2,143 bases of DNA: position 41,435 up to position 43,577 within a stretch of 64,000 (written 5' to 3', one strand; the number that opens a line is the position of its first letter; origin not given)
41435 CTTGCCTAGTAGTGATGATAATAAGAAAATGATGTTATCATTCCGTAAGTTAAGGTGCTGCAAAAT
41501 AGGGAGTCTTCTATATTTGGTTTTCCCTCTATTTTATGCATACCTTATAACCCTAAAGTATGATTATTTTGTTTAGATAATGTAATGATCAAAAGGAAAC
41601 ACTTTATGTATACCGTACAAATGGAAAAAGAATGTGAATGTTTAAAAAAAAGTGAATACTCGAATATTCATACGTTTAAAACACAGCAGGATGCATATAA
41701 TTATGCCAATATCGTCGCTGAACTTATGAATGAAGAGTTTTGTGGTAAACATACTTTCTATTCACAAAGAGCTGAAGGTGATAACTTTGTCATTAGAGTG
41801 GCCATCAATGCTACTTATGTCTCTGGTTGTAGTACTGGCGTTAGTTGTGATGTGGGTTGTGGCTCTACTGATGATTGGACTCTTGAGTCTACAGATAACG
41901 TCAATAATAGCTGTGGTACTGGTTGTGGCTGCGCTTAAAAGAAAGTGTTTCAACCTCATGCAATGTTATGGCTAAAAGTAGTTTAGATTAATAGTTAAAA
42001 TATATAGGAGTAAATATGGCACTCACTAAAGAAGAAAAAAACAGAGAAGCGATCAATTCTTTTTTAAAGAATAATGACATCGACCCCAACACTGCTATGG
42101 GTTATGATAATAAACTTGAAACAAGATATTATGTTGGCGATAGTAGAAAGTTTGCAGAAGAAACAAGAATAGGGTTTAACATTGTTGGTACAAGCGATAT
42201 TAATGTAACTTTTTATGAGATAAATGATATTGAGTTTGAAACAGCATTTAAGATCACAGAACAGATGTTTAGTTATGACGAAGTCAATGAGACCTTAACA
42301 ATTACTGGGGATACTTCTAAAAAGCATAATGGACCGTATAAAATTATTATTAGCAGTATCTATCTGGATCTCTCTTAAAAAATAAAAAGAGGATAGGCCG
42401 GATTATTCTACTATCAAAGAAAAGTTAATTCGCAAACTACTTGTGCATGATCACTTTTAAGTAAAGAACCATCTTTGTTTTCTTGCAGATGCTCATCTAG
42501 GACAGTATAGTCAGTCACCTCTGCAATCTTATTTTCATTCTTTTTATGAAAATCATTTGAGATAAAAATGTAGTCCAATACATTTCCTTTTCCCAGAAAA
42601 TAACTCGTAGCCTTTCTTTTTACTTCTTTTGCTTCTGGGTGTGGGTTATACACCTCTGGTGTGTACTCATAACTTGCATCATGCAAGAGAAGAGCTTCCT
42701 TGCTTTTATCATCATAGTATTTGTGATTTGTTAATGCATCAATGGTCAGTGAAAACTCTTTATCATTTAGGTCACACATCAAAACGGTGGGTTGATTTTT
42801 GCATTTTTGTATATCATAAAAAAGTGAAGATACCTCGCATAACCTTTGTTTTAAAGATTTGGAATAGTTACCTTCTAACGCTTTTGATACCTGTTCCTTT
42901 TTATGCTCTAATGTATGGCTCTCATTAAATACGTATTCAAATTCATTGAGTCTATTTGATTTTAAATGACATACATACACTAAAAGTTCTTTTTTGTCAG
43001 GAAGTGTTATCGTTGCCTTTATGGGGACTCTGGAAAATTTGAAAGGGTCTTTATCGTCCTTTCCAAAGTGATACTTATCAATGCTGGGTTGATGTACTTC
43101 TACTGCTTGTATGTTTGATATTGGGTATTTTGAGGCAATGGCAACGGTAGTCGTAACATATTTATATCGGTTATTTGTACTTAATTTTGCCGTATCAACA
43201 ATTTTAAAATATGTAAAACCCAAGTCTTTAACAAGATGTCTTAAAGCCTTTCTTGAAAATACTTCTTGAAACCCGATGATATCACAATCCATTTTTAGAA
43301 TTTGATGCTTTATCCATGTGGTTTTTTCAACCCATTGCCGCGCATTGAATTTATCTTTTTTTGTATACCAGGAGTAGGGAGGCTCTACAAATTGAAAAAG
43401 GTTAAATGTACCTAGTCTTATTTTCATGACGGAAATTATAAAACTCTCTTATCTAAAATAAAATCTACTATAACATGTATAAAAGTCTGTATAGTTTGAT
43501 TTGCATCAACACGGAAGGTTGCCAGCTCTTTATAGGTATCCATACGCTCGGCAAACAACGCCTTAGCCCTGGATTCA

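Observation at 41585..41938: Small protein with Cys/Gly/Ser/Thr-rich C-terminal tail and internal DNA repeats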

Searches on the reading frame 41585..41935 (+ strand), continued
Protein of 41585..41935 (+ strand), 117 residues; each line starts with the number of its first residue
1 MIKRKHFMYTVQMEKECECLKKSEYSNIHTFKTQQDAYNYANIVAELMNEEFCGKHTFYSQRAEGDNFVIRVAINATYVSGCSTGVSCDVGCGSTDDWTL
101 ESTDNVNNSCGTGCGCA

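Call 71: search_protein_families(library=pfam, alignment_id=A3, max_evalue=0.00001)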
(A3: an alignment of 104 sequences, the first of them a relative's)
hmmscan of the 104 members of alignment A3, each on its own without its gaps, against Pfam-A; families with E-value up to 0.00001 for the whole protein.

A. member 1, L001:5529-5900:+ (124 aa): 0 families

B. families by the number of members that match (of 104 scanned): 112 families (the first 25 are shown)
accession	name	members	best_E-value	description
PF08447.18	PAS_3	5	7.9e-94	PAS fold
PF13426.13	PAS_9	5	1.5e-64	PAS domain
PF00990.26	GGDEF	5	7.2e-51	Diguanylate cyclase, GGDEF domain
PF00989.32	PAS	4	3.3e-58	PAS fold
PF13188.13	PAS_8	4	1.3e-33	PAS domain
PF01202.28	SKI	3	2.4e-38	Shikimate kinase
PF08448.16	PAS_4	3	9.3e-35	PAS fold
PF01134.28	GIDA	2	3.1e-169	Glucose inhibited division protein A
PF02696.19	SelO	2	5.4e-71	Protein adenylyltransferase SelO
PF00731.26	AIRC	2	1.3e-67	AIR carboxylase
PF02424.20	ApbE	2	8e-57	ApbE family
PF01596.23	Methyltransf_3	2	5.3e-55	O-methyltransferase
PF09996.14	DUF2237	2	3.2e-52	Uncharacterized protein conserved in bacteria (DUF2237)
PF00587.30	tRNA-synt_2b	2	2.3e-42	tRNA synthetase class II core domain (G, H, P, S and T)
PF00072.30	Response_reg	2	5.8e-27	Response regulator receiver domain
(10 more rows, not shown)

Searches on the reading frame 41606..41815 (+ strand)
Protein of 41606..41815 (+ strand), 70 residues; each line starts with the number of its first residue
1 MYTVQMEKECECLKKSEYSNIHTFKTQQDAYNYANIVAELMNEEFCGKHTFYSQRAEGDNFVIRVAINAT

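Call 33: predict_structure(alignment_id=A2)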
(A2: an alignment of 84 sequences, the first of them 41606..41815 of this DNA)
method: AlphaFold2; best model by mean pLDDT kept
length: 70 residues; sequences in the alignment: 84
mean_pLDDT: 88.7   pTM: 0.71
mean pLDDT of the five models: 88.7, 87.7, 86.6, 86.1, 84.8
residues with pLDDT >= 90: 36; 70-90: 33; 50-70: 1; < 50: 0
segments of 3 or more residues with pLDDT < 50: none
pLDDT, mean of each block of 10 residues (from residue 1): 89 82 92 93 89 90 85
secondary structure, 60 per line:
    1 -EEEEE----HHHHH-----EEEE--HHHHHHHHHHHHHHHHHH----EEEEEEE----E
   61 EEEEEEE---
elements in order: E2-6 H11-15 E21-24 H27-44 E49-55 E60-67

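Call 39: fold_search(model_id=the predicted structure, library=pdb)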
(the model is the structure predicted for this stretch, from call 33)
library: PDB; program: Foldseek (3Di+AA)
matches with E <= 10: 170; with E <= 0.001: 0
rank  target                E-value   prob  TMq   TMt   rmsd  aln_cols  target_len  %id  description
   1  1n6z_MODEL_1_A        1.0e+00  0.08  0.32  0.25  11.3        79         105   10  Solution NMR Structure of Protein YML108W from Saccharomyces cerevisiae. A novel member of the split bab fold. (released 2003-05-06)
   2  5uk3_B                1.2e+00  0.10  0.28  0.15   7.1        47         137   13  Crystal structure of cyanase from T. urticae (released 2017-06-21)
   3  5uk3_C                1.2e+00  0.10  0.28  0.15   7.1        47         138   13  Crystal structure of cyanase from T. urticae (released 2017-06-21)
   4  5uk3_I                1.3e+00  0.10  0.28  0.15   7.1        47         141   13  Crystal structure of cyanase from T. urticae (released 2017-06-21)
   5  6h9o_C                1.5e+00  0.16  0.41  0.18   6.9        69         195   10  Complex of the periplasmic domains of bacterial cell division proteins FtsQ and FtsB (released 2018-09-05)
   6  5uk3_H                1.5e+00  0.09  0.28  0.15   7.1        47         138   13  Crystal structure of cyanase from T. urticae (released 2017-06-21)
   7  1upu_A                1.9e+00  0.04  0.28  0.10  16.5        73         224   14  STRUCTURE OF THE URACIL PHOSPHORIBOSYLTRANSFERASE, MUTANT C128V, BOUND TO PRODUCT URIDINE-1-MONOPHOSPHATE (UMP) (released 1999-05-11)
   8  5xy3_U                2.0e+00  0.09  0.38  0.30   5.5        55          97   13  Large subunit of Trichomonas vaginalis ribosome (released 2017-08-30)
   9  9fny_AD               2.0e+00  0.06  0.30  0.15   7.4        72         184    7  PF30S-PF30S dimer mediated by aRDF from P. furiosus (Structure I) (released 2025-01-15)
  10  7pwg_U                2.2e+00  0.09  0.40  0.31  10.1        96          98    7  Cryo-EM structure of large subunit of Giardia lamblia ribosome at 2.7 A resolution (released 2022-04-20)
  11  5uk3_A                2.2e+00  0.08  0.28  0.15   7.1        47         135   13  Crystal structure of cyanase from T. urticae (released 2017-06-21)
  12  8ovj_U                2.3e+00  0.08  0.41  0.31   5.2        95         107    5  CRYO-EM STRUCTURE OF LEISHMANIA MAJOR 80S RIBOSOME : PARENTAL STRAIN (released 2024-05-08)
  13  8a98_U                2.3e+00  0.08  0.37  0.26   5.0        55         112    7  CRYO-EM STRUCTURE OF LEISHMANIA MAJOR 80S RIBOSOME : snoRNA MUTANT (released 2023-10-11)
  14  2vh1_B                2.3e+00  0.08  0.37  0.16   6.9        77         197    8  Crystal structure of bacterial cell division protein FtsQ from E.coli (released 2008-03-11)
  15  9n69_E                2.3e+00  0.08  0.30  0.08  14.0        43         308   19  Structure of the retron IA complex with HNH nuclease in the "down" orientation (released 2025-04-23)
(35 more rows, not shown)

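Call 40: find_homologous_proteins(query=A2, max_evalue=0.001)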
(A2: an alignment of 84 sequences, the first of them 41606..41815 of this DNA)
Query A2 (84 sequences) (70 aa, profile of the alignment): 241 proteins with E <= 0.001 among 520 candidates; the best 120 are listed.
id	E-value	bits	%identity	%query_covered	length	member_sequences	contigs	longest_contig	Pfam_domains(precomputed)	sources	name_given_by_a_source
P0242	7.7e-24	101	67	99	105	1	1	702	-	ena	-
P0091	3.0e-23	99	79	100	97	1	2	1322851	-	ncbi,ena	-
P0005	4.1e-23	99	86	100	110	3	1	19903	-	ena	-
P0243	4.1e-23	99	45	99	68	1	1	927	-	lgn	-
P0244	6.3e-23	98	65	99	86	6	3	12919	-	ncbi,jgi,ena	jgi:hypothetical protein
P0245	7.8e-23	98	42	94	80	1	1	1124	-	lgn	-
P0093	8.0e-23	98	75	97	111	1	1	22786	-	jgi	-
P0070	9.1e-23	98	83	100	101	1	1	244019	-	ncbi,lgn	-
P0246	9.3e-23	98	76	97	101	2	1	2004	-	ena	-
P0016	9.4e-23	98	81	100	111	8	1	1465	-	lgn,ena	-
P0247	9.8e-23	98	77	99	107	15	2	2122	-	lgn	-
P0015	1.0e-22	98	77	100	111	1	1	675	-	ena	-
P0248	1.1e-22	98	52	93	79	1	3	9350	-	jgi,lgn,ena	-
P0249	1.1e-22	98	61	99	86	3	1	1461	-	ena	-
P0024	1.2e-22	98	77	100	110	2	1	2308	-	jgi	-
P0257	2.4e-22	97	36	100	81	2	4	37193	-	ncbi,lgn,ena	-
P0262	3.7e-22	96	52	93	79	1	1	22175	-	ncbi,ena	-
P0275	1.6e-21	94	44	97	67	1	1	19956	-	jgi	-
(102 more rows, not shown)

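Call 41: find_encoding_contigs(protein=P0257, flank=5000, max_places=2)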
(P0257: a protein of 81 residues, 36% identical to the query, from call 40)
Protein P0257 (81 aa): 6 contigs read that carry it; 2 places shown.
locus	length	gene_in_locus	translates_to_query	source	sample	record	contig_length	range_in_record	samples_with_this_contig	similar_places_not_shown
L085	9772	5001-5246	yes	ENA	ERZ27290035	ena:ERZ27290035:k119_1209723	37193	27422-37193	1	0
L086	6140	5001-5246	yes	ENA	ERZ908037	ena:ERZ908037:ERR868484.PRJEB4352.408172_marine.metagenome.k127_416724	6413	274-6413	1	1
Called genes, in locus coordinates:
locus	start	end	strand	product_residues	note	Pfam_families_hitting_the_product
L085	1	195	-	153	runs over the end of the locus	PF01648:ACPS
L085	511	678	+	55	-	-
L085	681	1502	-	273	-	-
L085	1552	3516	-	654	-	PF00023:Ank (faint), PF12796:Ank_2 (weak), PF13606:Ank_3 (faint), PF23745:ANK_LRRK2 (faint), PF13857:Ank_5 (faint), PF12796:Ank_2, PF13637:Ank_4 (weak), PF12796:Ank_2 (weak)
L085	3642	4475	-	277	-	PF00149:Metallophos, PF12850:Metallophos_2 (faint)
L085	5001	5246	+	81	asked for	-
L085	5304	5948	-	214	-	PF00085:Thioredoxin (faint), PF13462:Thioredoxin_4, PF13098:Thioredoxin_2 (faint), PF13743:Thioredoxin_5 (faint), PF01323:DSBA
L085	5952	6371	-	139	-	PF02600:DsbB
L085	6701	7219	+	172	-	-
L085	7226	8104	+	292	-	PF04542:Sigma70_r2, PF08281:Sigma70_r4_2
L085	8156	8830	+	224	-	PF00072:Response_reg, PF00486:Trans_reg_C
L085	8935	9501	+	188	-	PF13505:OMP_b-brl (weak)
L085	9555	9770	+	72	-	?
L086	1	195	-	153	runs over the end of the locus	PF01648:ACPS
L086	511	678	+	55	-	-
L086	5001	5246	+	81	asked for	-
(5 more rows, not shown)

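Call 42: find_encoding_contigs(protein=P0275, flank=5000, max_places=2)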
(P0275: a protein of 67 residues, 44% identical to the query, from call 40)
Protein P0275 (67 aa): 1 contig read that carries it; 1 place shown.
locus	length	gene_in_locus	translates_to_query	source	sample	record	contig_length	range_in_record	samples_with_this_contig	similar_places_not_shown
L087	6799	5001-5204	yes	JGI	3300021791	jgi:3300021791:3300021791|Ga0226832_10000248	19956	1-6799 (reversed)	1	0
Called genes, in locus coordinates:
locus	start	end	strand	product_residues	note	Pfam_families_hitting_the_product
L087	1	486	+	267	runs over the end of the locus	PF00226:DnaJ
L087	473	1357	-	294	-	PF03008:DUF234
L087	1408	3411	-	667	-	PF12262:Lipase_bact_N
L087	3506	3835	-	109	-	PF02482:Ribosomal_S30AE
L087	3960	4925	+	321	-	PF00579:tRNA-synt_1b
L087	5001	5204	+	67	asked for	-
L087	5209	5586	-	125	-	PF17792:ThiD2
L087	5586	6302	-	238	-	PF01027:Bax1-I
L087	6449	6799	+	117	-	?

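Call 43: find_encoding_contigs(protein=P0262, flank=5000, max_places=2)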
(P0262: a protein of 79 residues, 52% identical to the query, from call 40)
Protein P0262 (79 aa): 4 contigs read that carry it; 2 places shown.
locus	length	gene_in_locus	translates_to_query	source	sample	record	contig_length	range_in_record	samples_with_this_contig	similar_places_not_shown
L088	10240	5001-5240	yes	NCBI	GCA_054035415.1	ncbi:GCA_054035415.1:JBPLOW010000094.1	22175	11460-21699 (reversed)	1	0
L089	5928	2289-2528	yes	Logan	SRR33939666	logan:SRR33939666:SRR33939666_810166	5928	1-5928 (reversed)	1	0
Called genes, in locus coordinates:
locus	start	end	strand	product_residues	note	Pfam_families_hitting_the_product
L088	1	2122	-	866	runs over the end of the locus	?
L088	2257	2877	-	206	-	PF01135:PCMT, PF01189:Methyltr_RsmB-F (weak), PF13649:Methyltransf_25 (weak), PF13847:Methyltransf_31 (weak)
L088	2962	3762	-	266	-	PF01875:Memo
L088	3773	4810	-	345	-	PF04055:Radical_SAM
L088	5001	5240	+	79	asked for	-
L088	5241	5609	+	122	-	PF09996:DUF2237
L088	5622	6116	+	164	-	PF01625:PMSR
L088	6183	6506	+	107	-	-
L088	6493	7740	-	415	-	PF02308:MgtC, PF13194:DUF4010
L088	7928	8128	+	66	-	-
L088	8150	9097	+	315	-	PF07264:EI24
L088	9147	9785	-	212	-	PF05063:MT-A70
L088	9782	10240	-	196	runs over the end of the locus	PF09195:Endonuc-BglII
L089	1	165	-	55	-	?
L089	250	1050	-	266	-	PF01875:Memo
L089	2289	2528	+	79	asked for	-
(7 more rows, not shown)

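Call 53: search_protein_families(library=pfam, alignment_id=A2, max_evalue=0.1)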
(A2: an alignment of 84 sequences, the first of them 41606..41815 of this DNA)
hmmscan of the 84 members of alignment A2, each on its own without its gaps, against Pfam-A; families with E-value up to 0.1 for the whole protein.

A. member 1, window:41606-41815:+ (70 aa): 1 family
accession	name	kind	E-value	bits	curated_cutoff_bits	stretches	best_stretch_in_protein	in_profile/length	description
PF01179.26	Cu_amine_oxid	-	0.023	14.1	27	1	2-64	83-150/407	Copper amine oxidase, enzyme domain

B. families by the number of members that match (of 84 scanned): 36 families (the first 25 are shown)
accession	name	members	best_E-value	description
PF09954.14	DUF2188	6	0.0056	Uncharacterized protein conserved in bacteria (DUF2188)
PF18208.6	NES_C_h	5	0.00083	Nicking enzyme C-terminal middle helical domain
PF14657.12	Arm-DNA-bind_4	4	0.0074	Arm DNA-binding domain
PF03646.20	FlaG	4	0.055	FlaG protein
PF05157.20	MshEN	3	0.013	MshEN domain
PF21834.1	DUF6894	2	0.014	Domain of unknown function (DUF6894)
PF09082.15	DUF1922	2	0.026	Domain of unknown function (DUF1922)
PF25721.1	T4_Y03C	2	0.037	Phage T4 Y03C protein family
PF00191.25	Annexin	1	0.00067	Annexin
PF18075.7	FtsX_ECD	1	0.0023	FtsX extracellular domain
PF08441.18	Integrin_A_Ig_1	1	0.01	Integrin alpha Ig-like domain 1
PF03293.19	Pox_RNA_pol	1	0.014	Poxvirus DNA-directed RNA polymerase, 18 kD subunit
PF21667.2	Nop5_N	1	0.014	Nop5, N-terminal domain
PF02234.24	CDI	1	0.018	Cyclin-dependent kinase inhibitor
PF01179.26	Cu_amine_oxid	1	0.023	Copper amine oxidase, enzyme domain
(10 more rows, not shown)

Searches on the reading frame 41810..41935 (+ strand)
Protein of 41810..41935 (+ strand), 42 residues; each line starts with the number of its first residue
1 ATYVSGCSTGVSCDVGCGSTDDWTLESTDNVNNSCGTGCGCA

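Call 61: find_homologous_proteins(query=window:41810-41935:+, max_evalue=10)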
Query seq(42 aa) (42 aa): 1 proteins with E <= 10 among 1 candidates.
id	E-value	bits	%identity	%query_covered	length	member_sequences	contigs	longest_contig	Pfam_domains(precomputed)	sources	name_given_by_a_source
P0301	4.9e-12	62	86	100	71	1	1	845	-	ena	-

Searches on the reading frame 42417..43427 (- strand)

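Call 3: search_protein_families(library=pfam, proteins=[window:42417-43427:-], max_evalue=1)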
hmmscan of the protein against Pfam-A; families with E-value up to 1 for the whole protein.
window:42417-43427:- (337 aa): 2 families
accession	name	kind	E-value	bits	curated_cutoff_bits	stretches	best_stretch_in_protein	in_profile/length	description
PF03372.29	Exo_endo_phos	-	9.8e-08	32.5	24.5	1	7-295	2-208/225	Endonuclease/Exonuclease/phosphatase family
PF08112.16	ATP-synt_E_2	-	0.067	13.9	25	1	172-202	19-49/56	ATP synthase epsilon subunit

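Call 4: search_protein_families(library=ncbifam, proteins=[window:42417-43427:-], max_evalue=1)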
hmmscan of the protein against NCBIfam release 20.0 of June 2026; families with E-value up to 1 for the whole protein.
window:42417-43427:- (337 aa): 1 family
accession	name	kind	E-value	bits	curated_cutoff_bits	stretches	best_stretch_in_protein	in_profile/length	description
NF000373.1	vanJ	equivalog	0.009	15.4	700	1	82-170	147-232/330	teicoplanin resistance protein VanJ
